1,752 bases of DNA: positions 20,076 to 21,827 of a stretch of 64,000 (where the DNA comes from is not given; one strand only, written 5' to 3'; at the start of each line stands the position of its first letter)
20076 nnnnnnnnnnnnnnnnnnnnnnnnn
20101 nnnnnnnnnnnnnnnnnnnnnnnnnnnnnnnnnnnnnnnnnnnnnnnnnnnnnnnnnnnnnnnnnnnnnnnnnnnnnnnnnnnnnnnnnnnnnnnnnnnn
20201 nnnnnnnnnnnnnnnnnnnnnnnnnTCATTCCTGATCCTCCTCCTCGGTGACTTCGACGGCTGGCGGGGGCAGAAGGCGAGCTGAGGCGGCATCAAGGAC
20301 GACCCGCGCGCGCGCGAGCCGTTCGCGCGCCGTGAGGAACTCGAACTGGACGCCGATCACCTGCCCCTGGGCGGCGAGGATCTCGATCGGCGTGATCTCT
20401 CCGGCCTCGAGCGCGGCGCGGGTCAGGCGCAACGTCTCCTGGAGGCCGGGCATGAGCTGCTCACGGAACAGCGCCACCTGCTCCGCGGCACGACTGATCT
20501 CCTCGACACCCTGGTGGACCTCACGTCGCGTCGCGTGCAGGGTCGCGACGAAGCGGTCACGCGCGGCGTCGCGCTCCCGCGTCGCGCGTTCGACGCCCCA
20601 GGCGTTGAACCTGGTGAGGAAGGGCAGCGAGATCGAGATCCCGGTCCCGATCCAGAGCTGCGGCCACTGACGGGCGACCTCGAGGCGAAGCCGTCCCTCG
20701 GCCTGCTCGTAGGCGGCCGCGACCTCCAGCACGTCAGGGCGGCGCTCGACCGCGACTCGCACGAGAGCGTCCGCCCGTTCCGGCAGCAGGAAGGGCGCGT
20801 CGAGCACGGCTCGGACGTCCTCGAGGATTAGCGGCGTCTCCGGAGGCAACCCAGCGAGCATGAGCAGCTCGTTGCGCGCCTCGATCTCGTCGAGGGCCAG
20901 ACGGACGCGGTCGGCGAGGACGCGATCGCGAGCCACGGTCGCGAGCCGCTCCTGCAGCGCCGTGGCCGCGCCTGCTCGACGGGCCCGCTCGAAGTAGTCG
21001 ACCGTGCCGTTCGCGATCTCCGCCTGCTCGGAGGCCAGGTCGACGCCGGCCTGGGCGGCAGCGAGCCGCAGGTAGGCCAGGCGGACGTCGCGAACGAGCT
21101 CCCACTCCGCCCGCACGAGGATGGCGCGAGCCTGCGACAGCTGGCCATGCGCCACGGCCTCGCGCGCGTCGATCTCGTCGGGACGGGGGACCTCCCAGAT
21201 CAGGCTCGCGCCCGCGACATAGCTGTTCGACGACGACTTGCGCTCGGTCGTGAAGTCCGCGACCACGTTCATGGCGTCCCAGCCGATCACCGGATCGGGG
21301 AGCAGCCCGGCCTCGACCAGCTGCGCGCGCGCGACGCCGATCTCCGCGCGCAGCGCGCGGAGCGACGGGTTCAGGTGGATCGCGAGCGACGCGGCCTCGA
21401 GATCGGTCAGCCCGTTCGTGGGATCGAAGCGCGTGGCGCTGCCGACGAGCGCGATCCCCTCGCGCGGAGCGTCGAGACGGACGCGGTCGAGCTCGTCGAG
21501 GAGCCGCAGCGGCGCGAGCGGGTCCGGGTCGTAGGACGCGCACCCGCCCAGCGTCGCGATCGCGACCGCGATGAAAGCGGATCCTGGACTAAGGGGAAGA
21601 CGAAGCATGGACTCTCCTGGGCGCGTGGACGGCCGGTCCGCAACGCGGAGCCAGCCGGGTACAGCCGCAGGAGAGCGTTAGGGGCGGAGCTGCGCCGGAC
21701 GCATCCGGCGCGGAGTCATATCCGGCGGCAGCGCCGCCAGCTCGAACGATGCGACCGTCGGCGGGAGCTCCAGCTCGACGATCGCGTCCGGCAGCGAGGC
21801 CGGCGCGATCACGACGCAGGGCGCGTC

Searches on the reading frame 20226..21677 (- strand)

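Call 10: search_protein_families(library=pfam, proteins=[window:20226-21677:-], max_evalue=0.001)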
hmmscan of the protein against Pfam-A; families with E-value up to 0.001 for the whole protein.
window:20226-21677:- (483 aa): 1 family
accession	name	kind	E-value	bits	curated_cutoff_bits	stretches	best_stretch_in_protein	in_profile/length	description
PF02321.23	OEP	-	3.5e-24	86.1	22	2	94-274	3-185/187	Outer membrane efflux protein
